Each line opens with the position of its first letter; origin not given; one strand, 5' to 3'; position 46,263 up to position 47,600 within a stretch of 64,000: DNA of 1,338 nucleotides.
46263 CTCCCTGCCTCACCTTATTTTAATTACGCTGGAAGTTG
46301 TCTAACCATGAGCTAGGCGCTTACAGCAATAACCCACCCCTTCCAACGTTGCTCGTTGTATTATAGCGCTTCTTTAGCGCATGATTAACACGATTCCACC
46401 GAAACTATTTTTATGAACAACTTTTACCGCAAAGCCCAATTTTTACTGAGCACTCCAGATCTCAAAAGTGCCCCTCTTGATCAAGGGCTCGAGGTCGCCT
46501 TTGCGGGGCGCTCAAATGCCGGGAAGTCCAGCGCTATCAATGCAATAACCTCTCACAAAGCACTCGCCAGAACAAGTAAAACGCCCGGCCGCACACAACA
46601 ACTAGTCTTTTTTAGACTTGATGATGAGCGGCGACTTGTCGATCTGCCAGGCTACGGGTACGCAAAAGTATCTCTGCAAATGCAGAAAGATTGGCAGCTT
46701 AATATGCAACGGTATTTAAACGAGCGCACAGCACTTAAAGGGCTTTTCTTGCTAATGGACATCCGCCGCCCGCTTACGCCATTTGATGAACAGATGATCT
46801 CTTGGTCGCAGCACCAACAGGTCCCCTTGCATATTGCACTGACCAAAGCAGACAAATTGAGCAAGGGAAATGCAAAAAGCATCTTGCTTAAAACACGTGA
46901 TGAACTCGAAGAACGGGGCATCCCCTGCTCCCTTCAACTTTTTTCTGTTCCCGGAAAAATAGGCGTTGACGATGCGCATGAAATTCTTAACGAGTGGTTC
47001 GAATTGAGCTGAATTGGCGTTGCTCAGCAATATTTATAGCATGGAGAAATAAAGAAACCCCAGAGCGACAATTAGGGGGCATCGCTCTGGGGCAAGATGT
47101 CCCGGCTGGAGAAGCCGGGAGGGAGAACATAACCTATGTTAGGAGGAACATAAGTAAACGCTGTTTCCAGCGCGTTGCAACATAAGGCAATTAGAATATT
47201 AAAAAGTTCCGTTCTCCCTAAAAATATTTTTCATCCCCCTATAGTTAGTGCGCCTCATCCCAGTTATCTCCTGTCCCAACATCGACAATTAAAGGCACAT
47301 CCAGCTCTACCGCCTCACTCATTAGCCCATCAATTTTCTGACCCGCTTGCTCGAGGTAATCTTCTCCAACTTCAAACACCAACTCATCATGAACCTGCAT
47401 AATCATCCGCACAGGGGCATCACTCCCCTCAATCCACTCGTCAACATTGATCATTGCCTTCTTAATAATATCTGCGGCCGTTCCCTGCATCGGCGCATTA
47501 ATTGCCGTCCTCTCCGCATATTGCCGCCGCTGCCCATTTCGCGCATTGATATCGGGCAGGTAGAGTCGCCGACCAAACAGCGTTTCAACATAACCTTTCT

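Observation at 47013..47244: Candidate ~130-nt sRNA with CU-rich anti-Shine-Dalgarno loops in the polA-engB spacer (the Spot 42/ErsA syntenic slot)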

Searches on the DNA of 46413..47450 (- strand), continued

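Call 38: search_with_rna_model(model_id=R1, sources=[L051, L081, L024, L092, L071, L072, L080, L086], max_evalue=0.001, show_alignments=8)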
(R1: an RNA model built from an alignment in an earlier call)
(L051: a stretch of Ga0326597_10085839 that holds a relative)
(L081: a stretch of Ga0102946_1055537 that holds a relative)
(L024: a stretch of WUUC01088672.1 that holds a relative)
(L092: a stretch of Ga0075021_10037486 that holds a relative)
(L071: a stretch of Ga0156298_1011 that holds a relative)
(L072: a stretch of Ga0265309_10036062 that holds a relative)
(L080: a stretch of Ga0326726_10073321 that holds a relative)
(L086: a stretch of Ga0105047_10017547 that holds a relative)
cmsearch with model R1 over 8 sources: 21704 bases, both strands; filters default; matches with E-value up to 0.001: 8.
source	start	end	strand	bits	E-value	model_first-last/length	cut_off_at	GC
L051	1397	1520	-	43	4.8e-13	1-136/136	no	0.52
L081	725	857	-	38.4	1.7e-11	1-136/136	no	0.55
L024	1527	1653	-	34.2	4.3e-10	1-136/136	no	0.61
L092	1433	1544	-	33.7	6.8e-10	1-136/136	no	0.59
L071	2085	2206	-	32.3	1.9e-09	1-136/136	no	0.51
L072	1235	1375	-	32.3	2e-09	1-136/136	no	0.52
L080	784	904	-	31.9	2.7e-09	1-136/136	no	0.56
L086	2213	2329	-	30.9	5.6e-09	1-136/136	no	0.53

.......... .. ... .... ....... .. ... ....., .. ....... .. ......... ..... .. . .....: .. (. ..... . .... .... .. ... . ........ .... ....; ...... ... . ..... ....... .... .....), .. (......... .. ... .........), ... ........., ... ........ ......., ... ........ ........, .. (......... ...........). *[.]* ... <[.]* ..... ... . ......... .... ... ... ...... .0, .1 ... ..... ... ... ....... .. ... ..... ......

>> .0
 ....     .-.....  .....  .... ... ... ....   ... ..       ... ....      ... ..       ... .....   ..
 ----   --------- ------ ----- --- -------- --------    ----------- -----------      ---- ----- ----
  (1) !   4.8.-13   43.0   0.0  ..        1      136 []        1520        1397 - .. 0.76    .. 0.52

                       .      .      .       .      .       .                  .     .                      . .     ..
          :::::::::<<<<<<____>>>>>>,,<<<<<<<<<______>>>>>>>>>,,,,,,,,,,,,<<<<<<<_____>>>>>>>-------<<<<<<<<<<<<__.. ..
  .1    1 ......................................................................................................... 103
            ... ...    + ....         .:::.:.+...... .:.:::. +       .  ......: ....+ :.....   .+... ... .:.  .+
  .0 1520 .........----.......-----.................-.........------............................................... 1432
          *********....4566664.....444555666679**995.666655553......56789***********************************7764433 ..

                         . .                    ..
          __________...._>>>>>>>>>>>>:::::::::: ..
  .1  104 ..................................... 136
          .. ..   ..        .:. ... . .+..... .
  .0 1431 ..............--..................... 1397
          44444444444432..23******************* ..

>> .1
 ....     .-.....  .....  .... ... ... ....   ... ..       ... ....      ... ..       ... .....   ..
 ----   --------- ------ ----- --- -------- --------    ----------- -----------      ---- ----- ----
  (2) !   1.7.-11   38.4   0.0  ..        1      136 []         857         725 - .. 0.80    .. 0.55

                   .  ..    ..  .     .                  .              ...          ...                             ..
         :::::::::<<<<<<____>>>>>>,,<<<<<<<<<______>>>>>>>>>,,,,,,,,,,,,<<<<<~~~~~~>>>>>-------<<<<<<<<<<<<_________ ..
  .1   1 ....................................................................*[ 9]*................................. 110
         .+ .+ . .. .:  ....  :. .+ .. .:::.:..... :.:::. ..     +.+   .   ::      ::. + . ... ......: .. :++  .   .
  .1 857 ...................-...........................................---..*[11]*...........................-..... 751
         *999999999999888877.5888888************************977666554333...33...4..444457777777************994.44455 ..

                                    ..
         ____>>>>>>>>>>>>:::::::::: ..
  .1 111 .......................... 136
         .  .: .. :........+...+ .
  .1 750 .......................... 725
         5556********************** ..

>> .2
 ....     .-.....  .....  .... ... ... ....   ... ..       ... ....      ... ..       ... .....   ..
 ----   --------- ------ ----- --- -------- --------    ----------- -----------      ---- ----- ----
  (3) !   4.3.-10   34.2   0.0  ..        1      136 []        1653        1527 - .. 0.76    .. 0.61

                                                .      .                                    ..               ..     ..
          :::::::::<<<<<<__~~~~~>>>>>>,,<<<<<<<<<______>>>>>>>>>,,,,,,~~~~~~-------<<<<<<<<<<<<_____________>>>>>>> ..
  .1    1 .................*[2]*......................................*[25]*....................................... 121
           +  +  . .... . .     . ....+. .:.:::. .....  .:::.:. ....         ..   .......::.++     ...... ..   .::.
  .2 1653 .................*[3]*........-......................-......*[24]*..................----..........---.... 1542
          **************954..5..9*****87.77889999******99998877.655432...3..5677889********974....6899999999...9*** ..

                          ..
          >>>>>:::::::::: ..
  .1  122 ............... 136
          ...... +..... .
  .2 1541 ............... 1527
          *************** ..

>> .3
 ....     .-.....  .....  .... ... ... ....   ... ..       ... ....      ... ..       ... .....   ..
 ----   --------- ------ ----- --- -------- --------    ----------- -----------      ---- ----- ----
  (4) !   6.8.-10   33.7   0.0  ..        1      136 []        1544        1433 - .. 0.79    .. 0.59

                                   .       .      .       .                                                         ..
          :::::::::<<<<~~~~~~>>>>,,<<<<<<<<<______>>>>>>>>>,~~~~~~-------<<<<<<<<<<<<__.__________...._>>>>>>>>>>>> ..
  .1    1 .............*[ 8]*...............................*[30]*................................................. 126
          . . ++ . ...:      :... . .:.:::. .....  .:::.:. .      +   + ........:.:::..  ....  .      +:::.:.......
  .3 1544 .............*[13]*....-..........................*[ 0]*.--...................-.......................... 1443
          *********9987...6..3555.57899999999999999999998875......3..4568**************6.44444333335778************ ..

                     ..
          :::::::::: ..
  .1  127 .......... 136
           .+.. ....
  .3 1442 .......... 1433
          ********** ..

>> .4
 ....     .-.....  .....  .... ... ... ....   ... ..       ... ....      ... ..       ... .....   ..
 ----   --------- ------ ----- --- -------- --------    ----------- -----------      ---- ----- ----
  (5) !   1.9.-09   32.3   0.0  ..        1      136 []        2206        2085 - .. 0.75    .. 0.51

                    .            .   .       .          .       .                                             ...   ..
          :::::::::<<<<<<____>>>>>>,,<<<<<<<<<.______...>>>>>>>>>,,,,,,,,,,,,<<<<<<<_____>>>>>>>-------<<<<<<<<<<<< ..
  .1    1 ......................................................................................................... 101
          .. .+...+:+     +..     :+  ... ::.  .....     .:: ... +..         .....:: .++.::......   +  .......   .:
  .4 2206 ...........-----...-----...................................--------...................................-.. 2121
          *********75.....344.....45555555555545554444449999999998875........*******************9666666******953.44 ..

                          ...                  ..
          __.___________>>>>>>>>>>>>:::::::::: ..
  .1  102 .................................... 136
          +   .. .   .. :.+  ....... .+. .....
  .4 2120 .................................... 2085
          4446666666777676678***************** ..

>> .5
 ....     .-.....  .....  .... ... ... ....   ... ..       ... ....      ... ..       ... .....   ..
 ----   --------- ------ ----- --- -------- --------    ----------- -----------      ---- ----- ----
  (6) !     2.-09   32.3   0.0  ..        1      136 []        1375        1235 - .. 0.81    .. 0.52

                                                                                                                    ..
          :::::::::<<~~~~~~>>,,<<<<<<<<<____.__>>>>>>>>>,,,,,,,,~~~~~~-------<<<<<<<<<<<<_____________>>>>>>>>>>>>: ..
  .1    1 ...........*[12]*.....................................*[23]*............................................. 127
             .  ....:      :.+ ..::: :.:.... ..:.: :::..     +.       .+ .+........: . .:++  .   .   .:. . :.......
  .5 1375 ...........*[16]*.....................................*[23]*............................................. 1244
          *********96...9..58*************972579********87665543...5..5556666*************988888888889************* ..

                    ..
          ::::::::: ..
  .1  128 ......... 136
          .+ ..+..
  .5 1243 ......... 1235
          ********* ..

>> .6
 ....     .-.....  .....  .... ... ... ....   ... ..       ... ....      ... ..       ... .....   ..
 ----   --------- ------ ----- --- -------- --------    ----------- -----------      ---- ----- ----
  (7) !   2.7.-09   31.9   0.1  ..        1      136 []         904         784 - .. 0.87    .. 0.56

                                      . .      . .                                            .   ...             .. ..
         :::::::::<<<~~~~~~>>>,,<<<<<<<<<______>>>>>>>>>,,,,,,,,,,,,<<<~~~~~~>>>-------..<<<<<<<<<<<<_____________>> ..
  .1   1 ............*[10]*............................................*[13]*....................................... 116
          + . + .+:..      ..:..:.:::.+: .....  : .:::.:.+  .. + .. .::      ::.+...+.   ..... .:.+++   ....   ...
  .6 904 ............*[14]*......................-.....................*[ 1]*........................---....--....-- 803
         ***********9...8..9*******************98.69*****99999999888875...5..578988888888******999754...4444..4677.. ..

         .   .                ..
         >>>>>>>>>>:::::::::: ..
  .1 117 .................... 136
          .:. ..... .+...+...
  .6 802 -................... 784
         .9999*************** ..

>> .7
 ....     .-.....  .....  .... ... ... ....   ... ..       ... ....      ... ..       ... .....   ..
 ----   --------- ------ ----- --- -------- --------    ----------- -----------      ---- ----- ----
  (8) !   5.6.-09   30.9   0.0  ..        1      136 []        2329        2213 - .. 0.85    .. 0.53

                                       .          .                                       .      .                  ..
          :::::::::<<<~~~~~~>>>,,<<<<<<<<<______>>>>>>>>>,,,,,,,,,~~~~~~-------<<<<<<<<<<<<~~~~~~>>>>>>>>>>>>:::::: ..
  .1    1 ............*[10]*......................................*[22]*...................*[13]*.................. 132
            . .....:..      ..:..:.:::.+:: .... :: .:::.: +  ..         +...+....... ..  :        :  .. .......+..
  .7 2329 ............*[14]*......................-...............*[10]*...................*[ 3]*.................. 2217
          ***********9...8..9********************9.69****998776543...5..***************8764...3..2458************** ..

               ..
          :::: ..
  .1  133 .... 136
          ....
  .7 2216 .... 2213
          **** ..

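Call 39: search_rna_families(sources=[L051, L081, L024, L092, L071, L072, L080, L086, L066, L085, L095, L068, L073, L088, L065, L089, L077, L032, L091, L025], threshold=gathering)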
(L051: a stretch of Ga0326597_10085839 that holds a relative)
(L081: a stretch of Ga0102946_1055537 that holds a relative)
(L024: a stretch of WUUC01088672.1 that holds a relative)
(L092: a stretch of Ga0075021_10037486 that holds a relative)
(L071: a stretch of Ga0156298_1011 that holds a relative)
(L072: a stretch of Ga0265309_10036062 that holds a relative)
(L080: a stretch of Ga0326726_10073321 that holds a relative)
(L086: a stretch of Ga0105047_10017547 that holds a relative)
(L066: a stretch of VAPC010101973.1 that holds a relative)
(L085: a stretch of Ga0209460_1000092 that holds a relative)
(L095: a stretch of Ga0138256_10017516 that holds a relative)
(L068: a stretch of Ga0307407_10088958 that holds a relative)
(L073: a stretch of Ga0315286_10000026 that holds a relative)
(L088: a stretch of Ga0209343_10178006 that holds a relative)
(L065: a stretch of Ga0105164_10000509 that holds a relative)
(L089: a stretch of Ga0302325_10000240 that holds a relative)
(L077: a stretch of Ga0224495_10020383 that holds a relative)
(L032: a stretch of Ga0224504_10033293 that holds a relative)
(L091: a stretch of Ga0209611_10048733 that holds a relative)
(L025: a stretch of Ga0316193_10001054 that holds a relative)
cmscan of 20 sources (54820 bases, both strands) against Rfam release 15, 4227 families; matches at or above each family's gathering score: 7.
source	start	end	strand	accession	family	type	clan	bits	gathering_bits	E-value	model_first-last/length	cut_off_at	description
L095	2104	2196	-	RF02837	anti-hemB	Gene; sRNA;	-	73.8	49.5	1.8e-15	1-81/81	no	Burkholderia RNA 7 (anti-hemB)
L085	2215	2297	-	RF02837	anti-hemB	Gene; sRNA;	-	73.5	49.5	2.1e-15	1-81/81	no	Burkholderia RNA 7 (anti-hemB)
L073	2109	2201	-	RF02837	anti-hemB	Gene; sRNA;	-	72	49.5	5.8e-15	1-81/81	no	Burkholderia RNA 7 (anti-hemB)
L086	2216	2301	-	RF02837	anti-hemB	Gene; sRNA;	-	71.5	49.5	8.1e-15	1-81/81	no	Burkholderia RNA 7 (anti-hemB)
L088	715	805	-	RF02837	anti-hemB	Gene; sRNA;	-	71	49.5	1.1e-14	1-81/81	no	Burkholderia RNA 7 (anti-hemB)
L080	786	876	-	RF02837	anti-hemB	Gene; sRNA;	-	69.4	49.5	3.1e-14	1-81/81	no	Burkholderia RNA 7 (anti-hemB)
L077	2110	2200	-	RF02837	anti-hemB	Gene; sRNA;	-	58.8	49.5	3.1e-11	1-81/81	no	Burkholderia RNA 7 (anti-hemB)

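Call 50: search_with_rna_model(model_id=R1, sources=[window, L003, L009, L010, L011, L012, L014, L051, L081, L024, L092, L071, L072, L080, L086, L066, L085, L095, L068, L073, L088, L065, L089, L077, L091, L079], max_evalue=0.0001, make_alignment=true)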
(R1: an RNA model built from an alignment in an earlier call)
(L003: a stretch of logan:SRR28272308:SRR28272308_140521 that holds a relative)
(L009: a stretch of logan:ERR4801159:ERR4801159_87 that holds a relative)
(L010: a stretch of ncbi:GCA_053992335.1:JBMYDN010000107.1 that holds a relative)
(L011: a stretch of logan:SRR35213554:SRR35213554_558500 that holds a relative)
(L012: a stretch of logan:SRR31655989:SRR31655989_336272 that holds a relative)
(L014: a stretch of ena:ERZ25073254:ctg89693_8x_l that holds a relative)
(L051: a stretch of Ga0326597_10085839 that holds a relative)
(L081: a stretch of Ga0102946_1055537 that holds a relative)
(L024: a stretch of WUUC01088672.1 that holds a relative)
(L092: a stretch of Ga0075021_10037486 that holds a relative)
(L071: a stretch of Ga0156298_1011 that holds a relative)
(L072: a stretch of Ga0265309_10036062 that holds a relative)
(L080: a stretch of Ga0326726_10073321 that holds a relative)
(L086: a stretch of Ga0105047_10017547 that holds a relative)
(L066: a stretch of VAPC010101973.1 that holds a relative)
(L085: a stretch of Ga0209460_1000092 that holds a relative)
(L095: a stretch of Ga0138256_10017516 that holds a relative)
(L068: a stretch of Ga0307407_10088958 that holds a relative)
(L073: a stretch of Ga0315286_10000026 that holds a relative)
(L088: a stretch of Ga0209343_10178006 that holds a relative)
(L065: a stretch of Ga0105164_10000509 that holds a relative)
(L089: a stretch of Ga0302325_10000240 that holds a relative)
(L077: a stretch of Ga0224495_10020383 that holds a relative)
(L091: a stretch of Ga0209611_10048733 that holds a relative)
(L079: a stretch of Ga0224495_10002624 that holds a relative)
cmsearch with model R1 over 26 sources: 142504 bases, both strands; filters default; matches with E-value up to 0.0001: 26.
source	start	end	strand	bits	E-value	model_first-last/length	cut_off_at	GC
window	47047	47182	-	152.9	2.6e-49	1-136/136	no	0.51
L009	3647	3783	-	149.6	3.4e-48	1-136/136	no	0.53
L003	2521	2656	-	144.2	2.2e-46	1-136/136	no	0.52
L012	1342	1485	-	121.2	1.3e-38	1-136/136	no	0.56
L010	3622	3758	-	119.5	4.8e-38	1-136/136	no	0.5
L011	2112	2256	-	117.2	2.8e-37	1-136/136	no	0.59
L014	2101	2236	-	90.3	3.3e-28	1-136/136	no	0.52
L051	1397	1520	-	43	3.1e-12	1-136/136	no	0.52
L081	725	857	-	38.4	1.1e-10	1-136/136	no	0.55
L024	1527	1653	-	34.2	2.8e-09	1-136/136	no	0.61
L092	1433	1544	-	33.7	4.5e-09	1-136/136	no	0.59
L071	2085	2206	-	32.3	1.3e-08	1-136/136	no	0.51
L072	1235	1375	-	32.3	1.3e-08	1-136/136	no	0.52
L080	784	904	-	31.9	1.8e-08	1-136/136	no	0.56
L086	2213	2329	-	30.9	3.7e-08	1-136/136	no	0.53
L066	939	1083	-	30.3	6.1e-08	1-136/136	no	0.5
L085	2212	2322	-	29.9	8.3e-08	1-136/136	no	0.62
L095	2102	2225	-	28.3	2.8e-07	1-136/136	no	0.53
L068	962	1087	-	27.6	5.1e-07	1-136/136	no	0.64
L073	2107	2219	-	27.3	6.4e-07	1-136/136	no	0.5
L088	712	827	-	26.2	1.5e-06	1-136/136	no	0.54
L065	2255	2371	-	25.1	3.4e-06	1-136/136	no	0.5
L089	2104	2228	-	24.9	4e-06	1-136/136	no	0.62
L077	2109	2222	-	23.5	1.2e-05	1-136/136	no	0.43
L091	2116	2243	-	23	1.8e-05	1-136/136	no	0.59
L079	2087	2205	-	21.6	5.4e-05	1-136/136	no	0.52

Alignment A4: 26 matches aligned to the model, 224 columns, each read 5' to 3' on its own strand. Consensus structure (alignment columns), stored with it:
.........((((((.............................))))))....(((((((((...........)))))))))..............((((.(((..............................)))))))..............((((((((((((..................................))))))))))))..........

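Call 59: search_rna_families(sources=[L023, L027, L033, L037, L043, L044, L045, L047, L048, L049, L053, L057, L062, L064, L074, L021, L022, L030, L017, L020], threshold=gathering)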
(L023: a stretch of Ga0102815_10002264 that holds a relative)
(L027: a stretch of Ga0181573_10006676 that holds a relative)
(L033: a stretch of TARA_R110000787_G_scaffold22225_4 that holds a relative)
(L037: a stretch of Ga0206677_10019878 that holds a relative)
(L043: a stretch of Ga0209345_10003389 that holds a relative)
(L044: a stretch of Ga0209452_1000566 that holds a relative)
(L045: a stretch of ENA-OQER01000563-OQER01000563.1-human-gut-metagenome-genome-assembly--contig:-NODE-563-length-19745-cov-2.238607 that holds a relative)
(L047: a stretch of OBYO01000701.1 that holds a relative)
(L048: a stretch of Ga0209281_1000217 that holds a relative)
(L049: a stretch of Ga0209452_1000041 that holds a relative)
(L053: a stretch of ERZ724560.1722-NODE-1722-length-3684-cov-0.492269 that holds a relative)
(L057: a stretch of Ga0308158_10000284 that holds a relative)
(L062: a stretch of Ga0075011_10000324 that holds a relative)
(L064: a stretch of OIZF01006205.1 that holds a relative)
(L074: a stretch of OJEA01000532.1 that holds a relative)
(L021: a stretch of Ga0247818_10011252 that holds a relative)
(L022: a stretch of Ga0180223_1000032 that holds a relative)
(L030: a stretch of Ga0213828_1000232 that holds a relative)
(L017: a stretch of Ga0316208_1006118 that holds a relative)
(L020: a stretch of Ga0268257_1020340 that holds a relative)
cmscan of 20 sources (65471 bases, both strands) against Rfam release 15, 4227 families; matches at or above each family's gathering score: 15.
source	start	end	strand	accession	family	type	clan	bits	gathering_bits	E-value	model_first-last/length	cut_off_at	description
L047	702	955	-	RF00084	CsrC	Gene; sRNA;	CL00106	278.7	61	6.5e-88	1-255/255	no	CsrC RNA family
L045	963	1215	-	RF00084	CsrC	Gene; sRNA;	CL00106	273.9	61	2.5e-86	1-255/255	no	CsrC RNA family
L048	961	1218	-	RF00084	CsrC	Gene; sRNA;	CL00106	236.6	61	6.7e-74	1-255/255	no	CsrC RNA family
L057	966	1221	-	RF00084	CsrC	Gene; sRNA;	CL00106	191.6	61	6.2e-59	1-255/255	no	CsrC RNA family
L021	1283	1398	-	RF01719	Pseudomon-1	Gene; sRNA;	-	144.3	50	1.4e-29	1-116/116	no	Pseudomon-1/ErsA RNA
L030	2269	2384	-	RF01719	Pseudomon-1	Gene; sRNA;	-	142.9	50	3.2e-29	1-116/116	no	Pseudomon-1/ErsA RNA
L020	1933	2049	-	RF01719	Pseudomon-1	Gene; sRNA;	-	134.6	50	3.3e-27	1-116/116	no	Pseudomon-1/ErsA RNA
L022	2166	2281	-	RF01719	Pseudomon-1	Gene; sRNA;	-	133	50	8e-27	1-116/116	no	Pseudomon-1/ErsA RNA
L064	1066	1184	-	RF00021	Spot_42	Gene; sRNA;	-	125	80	1.1e-24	1-115/115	no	Spot 42 RNA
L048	2168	2286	-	RF00021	Spot_42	Gene; sRNA;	-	124.6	80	1.4e-24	1-115/115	no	Spot 42 RNA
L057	2133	2251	-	RF00021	Spot_42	Gene; sRNA;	-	124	80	1.9e-24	1-115/115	no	Spot 42 RNA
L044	2663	2778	-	RF00021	Spot_42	Gene; sRNA;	-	123.4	80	2.7e-24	1-115/115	no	Spot 42 RNA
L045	2245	2363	-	RF00021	Spot_42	Gene; sRNA;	-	122.8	80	3.7e-24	1-115/115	no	Spot 42 RNA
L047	1984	2102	-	RF00021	Spot_42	Gene; sRNA;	-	122.8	80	3.7e-24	1-115/115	no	Spot 42 RNA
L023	2120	2227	-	RF01719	Pseudomon-1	Gene; sRNA;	-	67.3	50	6.8e-11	1-116/116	no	Pseudomon-1/ErsA RNA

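Call 65: search_with_rna_model(model_id=R1, sources=[L051, L081, L024, L092, L071, L072, L080, L086, L066, L085, L095, L068, L073, L088, L065, L089, L077, L091, L079], max_evalue=0.0001, make_alignment=true)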
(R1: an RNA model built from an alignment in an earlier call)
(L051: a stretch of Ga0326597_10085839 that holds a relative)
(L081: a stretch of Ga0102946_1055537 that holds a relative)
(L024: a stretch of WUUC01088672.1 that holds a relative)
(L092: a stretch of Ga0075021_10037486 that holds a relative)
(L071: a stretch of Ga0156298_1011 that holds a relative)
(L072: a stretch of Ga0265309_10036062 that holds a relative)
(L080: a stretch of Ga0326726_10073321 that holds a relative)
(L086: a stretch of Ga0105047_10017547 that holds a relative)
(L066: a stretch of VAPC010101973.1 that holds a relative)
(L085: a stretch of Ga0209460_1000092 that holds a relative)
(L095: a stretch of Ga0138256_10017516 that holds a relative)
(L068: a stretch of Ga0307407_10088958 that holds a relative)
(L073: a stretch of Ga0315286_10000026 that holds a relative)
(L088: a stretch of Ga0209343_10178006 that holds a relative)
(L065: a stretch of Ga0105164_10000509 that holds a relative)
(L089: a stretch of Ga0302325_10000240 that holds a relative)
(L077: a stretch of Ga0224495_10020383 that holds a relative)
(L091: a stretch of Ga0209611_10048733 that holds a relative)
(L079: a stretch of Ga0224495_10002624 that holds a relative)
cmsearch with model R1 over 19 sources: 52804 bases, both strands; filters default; matches with E-value up to 0.0001: 19.
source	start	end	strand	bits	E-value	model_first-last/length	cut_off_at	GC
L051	1397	1520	-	43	1.2e-12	1-136/136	no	0.52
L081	725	857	-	38.4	4.2e-11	1-136/136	no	0.55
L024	1527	1653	-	34.2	1.1e-09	1-136/136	no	0.61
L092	1433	1544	-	33.7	1.7e-09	1-136/136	no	0.59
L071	2085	2206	-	32.3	4.7e-09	1-136/136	no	0.51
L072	1235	1375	-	32.3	4.8e-09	1-136/136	no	0.52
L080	784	904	-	31.9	6.6e-09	1-136/136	no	0.56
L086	2213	2329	-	30.9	1.4e-08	1-136/136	no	0.53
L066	939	1083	-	30.3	2.3e-08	1-136/136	no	0.5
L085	2212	2322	-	29.9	3.1e-08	1-136/136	no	0.62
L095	2102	2225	-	28.3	1e-07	1-136/136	no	0.53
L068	962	1087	-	27.6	1.9e-07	1-136/136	no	0.64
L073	2107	2219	-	27.3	2.4e-07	1-136/136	no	0.5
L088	712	827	-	26.2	5.6e-07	1-136/136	no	0.54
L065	2255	2371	-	25.1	1.3e-06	1-136/136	no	0.5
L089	2104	2228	-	24.9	1.5e-06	1-136/136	no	0.62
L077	2109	2222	-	23.5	4.4e-06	1-136/136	no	0.43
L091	2116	2243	-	23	6.6e-06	1-136/136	no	0.59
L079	2087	2205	-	21.6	2e-05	1-136/136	no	0.52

Alignment A5: 19 matches aligned to the model, 218 columns, each read 5' to 3' on its own strand. Consensus structure (alignment columns), stored with it:
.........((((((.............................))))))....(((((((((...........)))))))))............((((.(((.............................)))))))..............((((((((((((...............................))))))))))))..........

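Call 66: build_rna_model(alignment_id=A5)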
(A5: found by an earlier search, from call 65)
Model R2 built from alignment A5 (19 sequences, 218 columns); structure: stored with the alignment.
model positions 122; base pairs 27; branch points 3; effective number of sequences 7.18; information 0.59 bits per position. Calibrated on 0.2 Mb of random sequence (short: E-values are rough).
structure used (alignment columns):
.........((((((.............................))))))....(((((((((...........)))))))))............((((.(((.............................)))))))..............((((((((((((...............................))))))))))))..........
